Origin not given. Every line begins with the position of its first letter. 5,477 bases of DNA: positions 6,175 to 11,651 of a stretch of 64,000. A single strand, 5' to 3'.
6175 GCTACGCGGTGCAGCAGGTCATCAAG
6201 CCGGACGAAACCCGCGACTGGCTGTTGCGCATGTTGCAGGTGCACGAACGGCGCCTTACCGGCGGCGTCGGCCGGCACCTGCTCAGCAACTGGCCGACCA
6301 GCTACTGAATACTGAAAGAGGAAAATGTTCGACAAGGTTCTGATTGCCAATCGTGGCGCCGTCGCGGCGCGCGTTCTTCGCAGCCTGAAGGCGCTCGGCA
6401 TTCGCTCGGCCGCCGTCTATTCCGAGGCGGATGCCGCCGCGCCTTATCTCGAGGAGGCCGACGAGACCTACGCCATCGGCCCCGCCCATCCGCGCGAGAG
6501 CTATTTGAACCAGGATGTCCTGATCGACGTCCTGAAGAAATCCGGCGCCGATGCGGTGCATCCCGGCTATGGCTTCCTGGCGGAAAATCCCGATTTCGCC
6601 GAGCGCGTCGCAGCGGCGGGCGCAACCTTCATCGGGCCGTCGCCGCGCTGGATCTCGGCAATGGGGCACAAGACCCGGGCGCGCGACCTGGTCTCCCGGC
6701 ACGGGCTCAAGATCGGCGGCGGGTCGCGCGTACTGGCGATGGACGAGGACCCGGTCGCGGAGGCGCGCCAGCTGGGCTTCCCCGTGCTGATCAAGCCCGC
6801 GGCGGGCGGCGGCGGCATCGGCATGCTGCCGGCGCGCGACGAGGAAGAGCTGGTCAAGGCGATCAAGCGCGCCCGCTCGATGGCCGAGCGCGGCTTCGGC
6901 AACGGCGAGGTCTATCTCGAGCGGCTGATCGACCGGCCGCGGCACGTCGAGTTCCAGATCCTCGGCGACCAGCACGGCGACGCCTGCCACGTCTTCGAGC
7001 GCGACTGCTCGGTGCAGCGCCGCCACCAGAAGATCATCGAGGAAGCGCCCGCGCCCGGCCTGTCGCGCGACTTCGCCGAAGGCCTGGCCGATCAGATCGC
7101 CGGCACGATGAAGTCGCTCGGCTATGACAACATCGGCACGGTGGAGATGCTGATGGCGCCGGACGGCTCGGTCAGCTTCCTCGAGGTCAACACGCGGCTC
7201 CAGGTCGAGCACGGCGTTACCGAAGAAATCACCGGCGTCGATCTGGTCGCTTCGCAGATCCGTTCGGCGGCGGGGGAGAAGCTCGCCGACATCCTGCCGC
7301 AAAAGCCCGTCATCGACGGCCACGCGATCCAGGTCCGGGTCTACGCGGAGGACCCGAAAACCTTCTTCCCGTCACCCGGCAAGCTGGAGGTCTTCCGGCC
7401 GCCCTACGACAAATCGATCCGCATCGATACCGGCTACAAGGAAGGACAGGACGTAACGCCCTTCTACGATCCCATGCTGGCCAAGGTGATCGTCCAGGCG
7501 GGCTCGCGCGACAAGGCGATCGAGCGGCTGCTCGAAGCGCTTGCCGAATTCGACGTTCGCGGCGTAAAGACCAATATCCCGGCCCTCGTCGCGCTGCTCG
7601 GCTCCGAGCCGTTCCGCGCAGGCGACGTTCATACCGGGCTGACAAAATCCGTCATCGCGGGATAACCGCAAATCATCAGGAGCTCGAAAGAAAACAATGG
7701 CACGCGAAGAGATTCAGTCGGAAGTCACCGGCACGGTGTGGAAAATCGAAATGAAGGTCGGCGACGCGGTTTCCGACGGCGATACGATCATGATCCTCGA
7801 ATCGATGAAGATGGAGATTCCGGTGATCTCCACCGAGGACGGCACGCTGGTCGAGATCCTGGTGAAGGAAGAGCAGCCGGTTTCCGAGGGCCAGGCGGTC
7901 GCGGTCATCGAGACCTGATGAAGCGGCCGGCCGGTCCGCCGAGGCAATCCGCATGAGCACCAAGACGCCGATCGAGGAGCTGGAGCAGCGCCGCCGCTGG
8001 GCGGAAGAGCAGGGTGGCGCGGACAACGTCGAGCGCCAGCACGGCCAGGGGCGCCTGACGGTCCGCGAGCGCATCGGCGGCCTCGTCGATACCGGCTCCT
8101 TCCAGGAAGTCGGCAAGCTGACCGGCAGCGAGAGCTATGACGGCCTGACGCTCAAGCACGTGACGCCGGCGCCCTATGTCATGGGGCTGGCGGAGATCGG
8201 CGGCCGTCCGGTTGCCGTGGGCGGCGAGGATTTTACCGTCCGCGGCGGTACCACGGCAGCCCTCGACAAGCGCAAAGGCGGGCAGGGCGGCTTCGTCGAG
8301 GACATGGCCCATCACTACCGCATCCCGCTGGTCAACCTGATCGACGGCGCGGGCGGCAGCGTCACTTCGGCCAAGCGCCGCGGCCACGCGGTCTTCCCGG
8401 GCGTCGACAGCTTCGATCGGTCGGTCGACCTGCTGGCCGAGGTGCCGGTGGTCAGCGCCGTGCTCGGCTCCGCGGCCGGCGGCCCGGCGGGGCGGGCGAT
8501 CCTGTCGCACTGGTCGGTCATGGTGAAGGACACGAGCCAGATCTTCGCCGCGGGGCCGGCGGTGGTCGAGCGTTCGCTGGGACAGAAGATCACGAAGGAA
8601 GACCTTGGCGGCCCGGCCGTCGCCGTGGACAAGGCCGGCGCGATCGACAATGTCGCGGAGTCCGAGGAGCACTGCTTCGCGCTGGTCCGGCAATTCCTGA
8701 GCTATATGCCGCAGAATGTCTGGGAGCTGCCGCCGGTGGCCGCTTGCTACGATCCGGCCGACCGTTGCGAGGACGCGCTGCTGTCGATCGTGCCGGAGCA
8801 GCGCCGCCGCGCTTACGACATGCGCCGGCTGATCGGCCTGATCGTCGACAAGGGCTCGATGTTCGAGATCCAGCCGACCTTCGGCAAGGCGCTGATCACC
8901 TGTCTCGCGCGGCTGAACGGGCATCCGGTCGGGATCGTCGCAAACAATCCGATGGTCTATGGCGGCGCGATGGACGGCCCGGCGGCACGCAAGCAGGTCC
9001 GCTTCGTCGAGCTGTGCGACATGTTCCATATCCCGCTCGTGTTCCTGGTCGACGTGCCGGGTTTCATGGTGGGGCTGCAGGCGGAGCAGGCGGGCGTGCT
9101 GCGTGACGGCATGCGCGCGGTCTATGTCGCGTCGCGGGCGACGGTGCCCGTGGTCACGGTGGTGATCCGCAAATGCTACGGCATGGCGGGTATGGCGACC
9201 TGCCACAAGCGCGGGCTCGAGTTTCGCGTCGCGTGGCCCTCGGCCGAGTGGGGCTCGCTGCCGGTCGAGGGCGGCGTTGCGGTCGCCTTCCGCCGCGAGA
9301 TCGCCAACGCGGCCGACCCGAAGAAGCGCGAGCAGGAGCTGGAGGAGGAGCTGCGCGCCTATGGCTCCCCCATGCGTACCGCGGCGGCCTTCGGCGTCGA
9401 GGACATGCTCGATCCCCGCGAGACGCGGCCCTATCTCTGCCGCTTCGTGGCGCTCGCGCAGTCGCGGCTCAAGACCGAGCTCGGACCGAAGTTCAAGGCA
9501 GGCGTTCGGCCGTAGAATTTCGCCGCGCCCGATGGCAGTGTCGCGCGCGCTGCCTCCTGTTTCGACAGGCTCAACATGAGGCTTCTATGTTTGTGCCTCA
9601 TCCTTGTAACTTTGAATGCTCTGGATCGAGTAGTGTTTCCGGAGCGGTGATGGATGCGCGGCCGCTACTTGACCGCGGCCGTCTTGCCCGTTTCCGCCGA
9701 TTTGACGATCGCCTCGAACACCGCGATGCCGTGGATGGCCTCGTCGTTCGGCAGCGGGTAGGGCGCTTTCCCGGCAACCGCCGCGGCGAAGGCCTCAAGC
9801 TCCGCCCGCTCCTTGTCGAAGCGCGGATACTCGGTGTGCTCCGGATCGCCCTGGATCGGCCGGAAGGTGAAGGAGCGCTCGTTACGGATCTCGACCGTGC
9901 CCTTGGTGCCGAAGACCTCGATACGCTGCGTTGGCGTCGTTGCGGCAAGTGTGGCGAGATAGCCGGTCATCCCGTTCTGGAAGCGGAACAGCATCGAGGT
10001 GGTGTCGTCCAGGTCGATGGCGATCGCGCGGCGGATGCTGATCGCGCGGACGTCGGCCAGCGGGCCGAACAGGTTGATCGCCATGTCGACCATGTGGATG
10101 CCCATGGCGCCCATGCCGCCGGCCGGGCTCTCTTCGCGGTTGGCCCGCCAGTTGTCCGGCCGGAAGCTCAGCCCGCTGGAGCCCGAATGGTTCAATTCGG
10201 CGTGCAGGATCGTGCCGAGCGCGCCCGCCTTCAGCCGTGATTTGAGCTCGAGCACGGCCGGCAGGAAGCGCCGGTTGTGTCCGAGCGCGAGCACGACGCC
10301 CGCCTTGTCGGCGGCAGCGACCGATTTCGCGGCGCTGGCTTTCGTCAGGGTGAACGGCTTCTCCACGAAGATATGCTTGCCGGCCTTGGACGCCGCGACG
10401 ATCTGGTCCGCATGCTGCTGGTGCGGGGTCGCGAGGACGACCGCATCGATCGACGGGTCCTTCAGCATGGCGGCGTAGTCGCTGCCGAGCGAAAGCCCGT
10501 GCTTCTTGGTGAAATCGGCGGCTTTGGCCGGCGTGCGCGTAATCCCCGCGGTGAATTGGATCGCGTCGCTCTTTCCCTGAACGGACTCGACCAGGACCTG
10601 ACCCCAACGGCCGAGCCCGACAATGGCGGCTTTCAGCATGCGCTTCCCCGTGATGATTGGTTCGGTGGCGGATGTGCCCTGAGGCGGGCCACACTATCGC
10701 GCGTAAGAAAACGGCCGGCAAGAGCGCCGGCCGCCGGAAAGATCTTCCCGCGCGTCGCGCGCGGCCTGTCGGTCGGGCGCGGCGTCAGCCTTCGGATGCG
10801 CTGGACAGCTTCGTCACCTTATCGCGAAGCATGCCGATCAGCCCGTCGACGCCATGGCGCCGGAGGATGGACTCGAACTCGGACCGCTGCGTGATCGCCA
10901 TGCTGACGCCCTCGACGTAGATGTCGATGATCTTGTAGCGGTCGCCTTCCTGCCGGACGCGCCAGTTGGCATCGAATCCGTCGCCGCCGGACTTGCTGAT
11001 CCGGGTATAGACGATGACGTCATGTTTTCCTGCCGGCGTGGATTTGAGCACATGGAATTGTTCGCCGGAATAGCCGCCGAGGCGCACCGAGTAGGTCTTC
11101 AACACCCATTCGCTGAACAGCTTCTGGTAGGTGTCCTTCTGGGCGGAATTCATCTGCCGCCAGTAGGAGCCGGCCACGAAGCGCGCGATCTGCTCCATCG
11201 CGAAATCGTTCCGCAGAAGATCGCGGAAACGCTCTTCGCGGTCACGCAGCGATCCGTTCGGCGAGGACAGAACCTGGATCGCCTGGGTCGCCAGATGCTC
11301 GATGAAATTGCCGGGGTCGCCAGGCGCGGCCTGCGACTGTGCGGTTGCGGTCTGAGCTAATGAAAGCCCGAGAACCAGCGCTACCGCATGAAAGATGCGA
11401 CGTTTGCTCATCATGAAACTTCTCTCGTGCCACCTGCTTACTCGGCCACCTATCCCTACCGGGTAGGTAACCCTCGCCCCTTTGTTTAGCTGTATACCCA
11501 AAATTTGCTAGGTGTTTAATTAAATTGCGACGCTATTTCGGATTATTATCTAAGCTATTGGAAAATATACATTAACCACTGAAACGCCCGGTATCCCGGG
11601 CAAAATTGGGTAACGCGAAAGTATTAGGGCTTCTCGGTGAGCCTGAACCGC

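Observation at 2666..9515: Four-component biotin carboxylase with two divergent carboxyltransferase subunits, coupled to a family III CoA-transferase and a GntR regulator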

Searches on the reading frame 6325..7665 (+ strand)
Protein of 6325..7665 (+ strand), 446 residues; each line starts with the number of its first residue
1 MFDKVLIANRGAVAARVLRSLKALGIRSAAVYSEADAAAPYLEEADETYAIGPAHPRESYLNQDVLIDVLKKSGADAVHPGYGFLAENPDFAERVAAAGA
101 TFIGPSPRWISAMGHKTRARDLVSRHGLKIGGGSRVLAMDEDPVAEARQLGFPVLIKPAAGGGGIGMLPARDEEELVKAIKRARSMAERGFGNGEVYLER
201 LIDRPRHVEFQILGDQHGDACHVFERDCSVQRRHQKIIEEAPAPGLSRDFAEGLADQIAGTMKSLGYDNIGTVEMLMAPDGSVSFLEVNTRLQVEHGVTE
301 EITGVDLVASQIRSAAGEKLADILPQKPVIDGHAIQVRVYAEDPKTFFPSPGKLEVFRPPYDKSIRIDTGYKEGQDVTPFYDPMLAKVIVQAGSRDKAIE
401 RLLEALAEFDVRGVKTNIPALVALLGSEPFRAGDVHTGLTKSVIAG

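Call 9: search_protein_families(library=pfam, proteins=[window:6325-7665:+])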
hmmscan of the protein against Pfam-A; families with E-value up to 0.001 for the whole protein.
window:6325-7665:+ (446 aa): 4 families
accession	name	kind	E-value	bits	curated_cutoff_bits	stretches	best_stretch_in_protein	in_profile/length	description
PF02786.22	CPSase_L_D2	-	2.1e-60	204.3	19.8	1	116-321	2-209/211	Carbamoyl-phosphate synthase L chain, ATP binding domain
PF00289.28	Biotin_carb_N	-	1.5e-40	138.5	25.5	1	1-109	1-109/110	Biotin carboxylase, N-terminal domain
PF02785.25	Biotin_carb_C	-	7.7e-34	116.5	32.4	1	336-439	1-105/108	Biotin carboxylase C-terminal domain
PF07478.18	Dala_Dala_lig_C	-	6.2e-09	36.1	24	1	144-290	29-174/204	D-ala D-ala ligase C-terminus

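Call 10: search_protein_families(library=ncbifam, proteins=[window:6325-7665:+])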
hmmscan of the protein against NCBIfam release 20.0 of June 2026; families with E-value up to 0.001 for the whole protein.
window:6325-7665:+ (446 aa): 30 families (the best 25 are shown)
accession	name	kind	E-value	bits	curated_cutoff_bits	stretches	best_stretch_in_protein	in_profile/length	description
NF009554.0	PRK12999.1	equivalog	3.2e-153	512.1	965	1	2-439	5-451/1147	pyruvate carboxylase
NF006367.0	PRK08591.1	subfamily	4.5e-152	506.9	597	1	1-438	1-439/451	acetyl-CoA carboxylase biotin carboxylase subunit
NF006406.0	PRK08654.1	equivalog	1.4e-150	502.1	739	1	1-439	1-439/499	acetyl-CoA carboxylase biotin carboxylase subunit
TIGR02712.1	urea_carbox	equivalog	3.2e-145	485.6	1303.85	1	2-440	1-439/1201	urea carboxylase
TIGR00514.1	accC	equivalog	1.8e-142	475.3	626.5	1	1-438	1-439/449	acetyl-CoA carboxylase biotin carboxylase subunit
TIGR01235.1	pyruv_carbox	equivalog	2e-137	459.4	1114.45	1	4-437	1-445/1143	pyruvate carboxylase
NF009471.0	PRK12833.1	equivalog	3.6e-134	447.8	686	1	3-439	6-443/467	acetyl-CoA carboxylase biotin carboxylase subunit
NF004085.0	PRK05586.1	equivalog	2.1e-129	432.3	723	1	1-439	1-440/448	acetyl-CoA carboxylase biotin carboxylase subunit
NF005525.0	PRK07178.1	equivalog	1.3e-128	429.6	768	1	1-441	1-440/471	acetyl-CoA carboxylase biotin carboxylase subunit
NF006287.0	PRK08463.1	equivalog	4.2e-126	421.5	775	1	1-439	1-440/479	acetyl-CoA carboxylase subunit A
NF006286.0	PRK08462.1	equivalog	1.5e-121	406.3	740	1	3-438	5-439/445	acetyl-CoA carboxylase biotin carboxylase subunit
NF003671.0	PRK05294.1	equivalog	1.3e-11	42.9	599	2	19-218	35-226/1058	carbamoyl-phosphate synthase large subunit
NF009404.0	PRK12767.1-3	equivalog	6.5e-10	38.4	316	1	26-319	24-310/344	carbamoyl phosphate synthase-like protein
TIGR01205.1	D_ala_D_alaTIGR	subfamily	6.7e-10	38.4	245.65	1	98-290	89-285/318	D-alanine--D-alanine ligase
NF002378.0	PRK01372.1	subfamily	2.1e-09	36.5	243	1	115-291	100-270/305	D-alanine--D-alanine ligase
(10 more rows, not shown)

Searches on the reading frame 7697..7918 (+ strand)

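Call 9: search_protein_families(library=pfam, proteins=[window:7697-7918:+])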
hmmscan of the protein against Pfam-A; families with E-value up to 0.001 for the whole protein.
window:7697-7918:+ (73 aa): 4 families
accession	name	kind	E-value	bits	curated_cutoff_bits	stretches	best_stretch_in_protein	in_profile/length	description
PF00364.28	Biotin_lipoyl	-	6.1e-16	58.5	22.1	1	10-71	13-73/73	Biotin-requiring enzyme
PF13533.13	Biotin_lipoyl_2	-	4.3e-09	36.4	29.8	0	48-71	8-31/32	Biotin-lipoyl like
PF13437.12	HlyD_3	-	0.00015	22.9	22.2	0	6-35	2-31/106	HlyD family secretion protein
PF16576.10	HlyD_D23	-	0.00038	20.2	30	0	5-38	21-55/214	Barrel-sandwich domain of CusB or HlyD membrane-fusion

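Call 10: search_protein_families(library=ncbifam, proteins=[window:7697-7918:+])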
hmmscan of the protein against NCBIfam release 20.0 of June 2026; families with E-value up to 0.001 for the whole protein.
window:7697-7918:+ (73 aa): 26 families (the best 25 are shown)
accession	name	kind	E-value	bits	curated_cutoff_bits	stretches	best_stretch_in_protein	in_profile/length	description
NF004547.1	PRK05889.1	equivalog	1e-21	76.9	75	1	4-72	3-71/71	biotin/lipoyl-binding carrier protein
NF006079.0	PRK08225.1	equivalog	7.6e-20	70.8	95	1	5-72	3-70/70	acetyl-CoA carboxylase biotin carboxyl carrier protein subunit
TIGR02712.1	urea_carbox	equivalog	1.7e-16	59.1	1303.85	1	4-72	1133-1201/1201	urea carboxylase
NF006761.0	PRK09282.1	domain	5.6e-15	54.8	402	1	3-72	521-590/591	pyruvate carboxylase subunit B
NF010643.0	PRK14040.1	subfamily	5.5e-14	51.5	892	1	3-69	526-592/595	oxaloacetate decarboxylase subunit alpha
TIGR01108.1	oadA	equivalog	2.6e-13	49.3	756.5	1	2-67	516-581/582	sodium-extruding oxaloacetate decarboxylase subunit alpha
NF005117.0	PRK06549.1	equivalog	4.6e-13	49.9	159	1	4-71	62-129/130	acetyl-CoA carboxylase biotin carboxyl carrier protein subunit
NF009554.0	PRK12999.1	equivalog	6.2e-12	44.2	965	1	4-72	1078-1146/1147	pyruvate carboxylase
NF004173.0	PRK05641.1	equivalog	6e-11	43.1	199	1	8-68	89-149/153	putative acetyl-CoA carboxylase biotin carboxyl carrier protein subunit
TIGR01235.1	pyruv_carbox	equivalog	2.1e-10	38.8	1114.45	1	4-71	1075-1142/1143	pyruvate carboxylase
NF005457.0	PRK07051.1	equivalog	2.6e-10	40.3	87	1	19-72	26-79/80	acetyl-CoA carboxylase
NF047903.1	MmDecMmdC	equivalog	2.5e-08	34.4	200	1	4-71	64-131/132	methylmalonyl-CoA decarboxylase subunit gamma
TIGR01347.1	sucB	equivalog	4.4e-08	32.7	378.65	1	11-72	14-75/404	dihydrolipoyllysine-residue succinyltransferase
TIGR01730.1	RND_mfp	subfamily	1.6e-07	30.6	94.9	1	3-40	26-63/322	efflux RND transporter periplasmic adaptor subunit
TIGR00531.1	BCCP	equivalog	2.3e-07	31.4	115.2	1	19-72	102-155/156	acetyl-CoA carboxylase biotin carboxyl carrier protein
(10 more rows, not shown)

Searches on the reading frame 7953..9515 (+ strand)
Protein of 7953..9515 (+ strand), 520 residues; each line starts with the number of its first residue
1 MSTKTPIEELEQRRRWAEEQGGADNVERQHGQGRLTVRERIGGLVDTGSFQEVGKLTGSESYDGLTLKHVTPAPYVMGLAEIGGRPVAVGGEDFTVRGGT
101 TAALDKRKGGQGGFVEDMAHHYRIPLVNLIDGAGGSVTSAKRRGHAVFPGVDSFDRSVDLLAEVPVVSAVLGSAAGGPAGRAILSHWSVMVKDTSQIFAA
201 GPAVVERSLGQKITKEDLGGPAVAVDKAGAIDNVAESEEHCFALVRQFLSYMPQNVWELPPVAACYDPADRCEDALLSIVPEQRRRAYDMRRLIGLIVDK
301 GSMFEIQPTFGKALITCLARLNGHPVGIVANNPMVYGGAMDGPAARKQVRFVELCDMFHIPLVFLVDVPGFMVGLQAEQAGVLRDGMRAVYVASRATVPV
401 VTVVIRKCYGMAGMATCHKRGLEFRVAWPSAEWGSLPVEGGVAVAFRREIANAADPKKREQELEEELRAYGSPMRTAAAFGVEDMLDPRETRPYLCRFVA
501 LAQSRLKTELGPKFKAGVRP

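Call 9: search_protein_families(library=pfam, proteins=[window:7953-9515:+])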
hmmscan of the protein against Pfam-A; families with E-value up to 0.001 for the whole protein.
window:7953-9515:+ (520 aa): 2 families
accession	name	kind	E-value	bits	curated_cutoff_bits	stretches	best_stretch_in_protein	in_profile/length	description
PF01039.27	Carboxyl_trans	-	2.2e-101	340.4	22.3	1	29-507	2-483/493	Carboxyl transferase domain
PF03255.19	ACCA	-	1.7e-11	44.3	23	1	313-406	93-194/310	Acetyl co-enzyme A carboxylase carboxyltransferase-like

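Call 10: search_protein_families(library=ncbifam, proteins=[window:7953-9515:+])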
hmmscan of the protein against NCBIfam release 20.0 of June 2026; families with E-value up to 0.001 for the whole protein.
window:7953-9515:+ (520 aa): 7 families
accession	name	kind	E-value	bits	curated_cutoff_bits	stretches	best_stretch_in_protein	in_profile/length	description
TIGR01117.1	mmdA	subfamily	4.7e-109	365.5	998.8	1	7-505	3-498/512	methylmalonyl-CoA decarboxylase subunit alpha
NF004344.0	PRK05724.1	equivalog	1.5e-10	40.9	357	1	313-406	97-198/319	acetyl-CoA carboxylase carboxyltransferase subunit alpha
NF041504.1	AccA_sub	subfamily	4.3e-10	39.4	300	1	315-405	42-140/257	carboxyltransferase subunit alpha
TIGR00513.1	accA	equivalog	9.1e-09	35.1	319.3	1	312-407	96-199/321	acetyl-CoA carboxylase carboxyl transferase subunit alpha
NF005530.0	PRK07189.1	equivalog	5.9e-06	25.6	228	0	303-415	48-166/303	biotin-independent malonate decarboxylase subunit beta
TIGR03133.1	malonate_beta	equivalog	2.7e-05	23.6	278.15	0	36-211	7-185/274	biotin-independent malonate decarboxylase subunit beta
TIGR00515.1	accD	equivalog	0.00026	20.4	317.45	0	312-365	108-161/285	acetyl-CoA carboxylase, carboxyltransferase subunit beta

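Call 12: find_homologous_proteins(query=window:7953-9515:+)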
Query window:7953-9515:+ (520 aa): 7636 proteins with E <= 0.001 among 8000 candidates; the best 120 are listed.
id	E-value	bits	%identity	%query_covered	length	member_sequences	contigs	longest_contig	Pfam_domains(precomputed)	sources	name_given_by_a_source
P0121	0.0e+0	1093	91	100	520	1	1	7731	PF01039.28,PF03255.20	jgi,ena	-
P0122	0.0e+0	1091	92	100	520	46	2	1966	PF01039.28,PF03255.20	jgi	jgi:acetyl-CoA carboxylase carboxyltransferase component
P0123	0.0e+0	1077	90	100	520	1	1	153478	PF01039.28,PF03255.20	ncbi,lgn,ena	-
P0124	0.0e+0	1073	90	100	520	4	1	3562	PF01039.28,PF03255.20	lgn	-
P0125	0.0e+0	1071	90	100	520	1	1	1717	PF01039.28,PF03255.20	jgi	-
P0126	0.0e+0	1070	90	100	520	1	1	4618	PF01039.28,PF03255.20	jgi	-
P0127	0.0e+0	1069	90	100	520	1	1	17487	PF01039.28,PF03255.20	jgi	jgi:methylmalonyl-CoA decarboxylase subunit alpha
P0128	0.0e+0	1064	90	100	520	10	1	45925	PF01039.28,PF03255.20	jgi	-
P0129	0.0e+0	1062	89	100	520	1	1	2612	PF01039.28,PF03255.20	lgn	-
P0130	0.0e+0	1054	88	100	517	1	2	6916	PF01039.28,PF03255.20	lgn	-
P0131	0.0e+0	1051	88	100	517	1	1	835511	PF01039.28,PF03255.20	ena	-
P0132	0.0e+0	1046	88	100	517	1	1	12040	PF01039.28,PF03255.20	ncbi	ncbi:MAG: carboxyl transferase domain-containing protein [Pseudomonadota bacterium]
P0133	0.0e+0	1026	85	100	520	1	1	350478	PF01039.28,PF03255.20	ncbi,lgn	-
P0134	0.0e+0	1025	85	100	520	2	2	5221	PF01039.28,PF03255.20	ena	-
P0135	0.0e+0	1019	85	100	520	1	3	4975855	PF01039.28,PF03255.20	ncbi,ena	-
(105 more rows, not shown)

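Call 15: search_solved_structures(query=window:7953-9515:+)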
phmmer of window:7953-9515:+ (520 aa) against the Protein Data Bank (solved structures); distinct sequences matched with E-value up to 0.001: 56.
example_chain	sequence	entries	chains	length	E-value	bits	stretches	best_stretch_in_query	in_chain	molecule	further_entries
1vrg_A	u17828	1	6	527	4e-96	325.9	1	1-517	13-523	propionyl-CoA carboxylase, beta subunit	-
3n6r_B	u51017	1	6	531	6e-89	302.2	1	4-502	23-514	Propionyl-CoA carboxylase, beta subunit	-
6ybq_A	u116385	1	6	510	5.3e-88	299.1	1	5-505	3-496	Propionyl-CoA carboxylase beta chain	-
8pn8_A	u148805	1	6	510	6.9e-88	298.7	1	5-505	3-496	Propionyl-CoA carboxylase beta chain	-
6ybp_A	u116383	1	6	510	1.7e-87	297.4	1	5-504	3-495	Propionyl-CoA carboxylase beta chain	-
8pn7_A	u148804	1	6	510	5.3e-87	295.8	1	5-505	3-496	Propionyl-CoA carboxylase beta chain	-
7w5u_A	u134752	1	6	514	1.2e-86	294.6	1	19-505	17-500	Acetyl-CoA carboxylase complex, beta-chain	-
1on3_A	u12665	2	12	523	3.2e-86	293.2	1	6-507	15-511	Methylmalonyl-CoA carboxyltransferase 12S subunit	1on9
1x0u_A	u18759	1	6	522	3e-85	290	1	6-501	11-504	hypothetical methylmalonyl-CoA decarboxylase alpha subunit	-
3ib9_A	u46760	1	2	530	2.1e-82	280.6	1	7-517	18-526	Propionyl-CoA carboxylase complex B subunit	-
1xnw_A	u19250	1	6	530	2.7e-82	280.2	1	7-517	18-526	propionyl-CoA carboxylase complex B subunit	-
3iav_A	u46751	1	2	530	2.8e-82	280.2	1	7-517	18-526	Propionyl-CoA carboxylase complex B subunit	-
3ibb_A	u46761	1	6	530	3.2e-82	280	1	7-517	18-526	Propionyl-CoA carboxylase complex B subunit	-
3mfm_C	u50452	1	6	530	4e-82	279.7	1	7-517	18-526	Propionyl-CoA carboxylase complex B subunit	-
1xnv_A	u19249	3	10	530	5.5e-82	279.2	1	7-517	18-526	propionyl-CoA carboxylase complex B subunit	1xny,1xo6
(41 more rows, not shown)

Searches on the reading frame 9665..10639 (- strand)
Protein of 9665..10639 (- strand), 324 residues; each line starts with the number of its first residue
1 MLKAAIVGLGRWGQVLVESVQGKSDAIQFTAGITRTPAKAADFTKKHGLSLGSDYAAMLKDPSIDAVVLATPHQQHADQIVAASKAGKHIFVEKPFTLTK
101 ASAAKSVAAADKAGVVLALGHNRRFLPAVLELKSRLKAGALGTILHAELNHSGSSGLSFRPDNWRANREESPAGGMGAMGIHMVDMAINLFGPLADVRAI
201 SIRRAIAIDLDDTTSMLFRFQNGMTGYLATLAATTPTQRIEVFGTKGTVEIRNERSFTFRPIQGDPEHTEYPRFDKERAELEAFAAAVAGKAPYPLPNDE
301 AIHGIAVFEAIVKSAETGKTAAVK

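Call 16: search_protein_families(library=pfam, proteins=[window:9665-10639:-], max_evalue=0.001)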
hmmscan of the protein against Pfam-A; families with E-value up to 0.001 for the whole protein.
window:9665-10639:- (324 aa): 3 families
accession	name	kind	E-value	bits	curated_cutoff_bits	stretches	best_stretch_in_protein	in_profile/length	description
PF01408.29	GFO_IDH_MocA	-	4.1e-25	89.2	24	1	3-121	2-120/120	Oxidoreductase family, NAD-binding Rossmann fold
PF22725.1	GFO_IDH_MocA_C3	-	3.7e-24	85.5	27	1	130-250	2-124/124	GFO/IDH/MocA C-terminal domain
PF02894.22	GFO_IDH_MocA_C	-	9.3e-20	71.8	22.9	1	133-322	1-217/218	Oxidoreductase family, C-terminal alpha/beta domain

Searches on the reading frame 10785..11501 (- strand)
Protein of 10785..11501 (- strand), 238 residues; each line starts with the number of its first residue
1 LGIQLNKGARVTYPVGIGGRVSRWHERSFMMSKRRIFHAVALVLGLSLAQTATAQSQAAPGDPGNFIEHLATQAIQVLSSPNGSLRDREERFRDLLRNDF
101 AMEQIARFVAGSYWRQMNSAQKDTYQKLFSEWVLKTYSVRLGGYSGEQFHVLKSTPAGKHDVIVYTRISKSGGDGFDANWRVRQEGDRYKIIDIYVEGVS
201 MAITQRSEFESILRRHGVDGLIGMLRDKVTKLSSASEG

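Call 16: search_protein_families(library=pfam, proteins=[window:10785-11501:-], max_evalue=0.001)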
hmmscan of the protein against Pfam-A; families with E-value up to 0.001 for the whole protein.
window:10785-11501:- (238 aa): 1 family
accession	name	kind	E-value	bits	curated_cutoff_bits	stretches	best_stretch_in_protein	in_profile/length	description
PF05494.18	MlaC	-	1.2e-39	136.2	26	1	70-226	3-165/166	MlaC protein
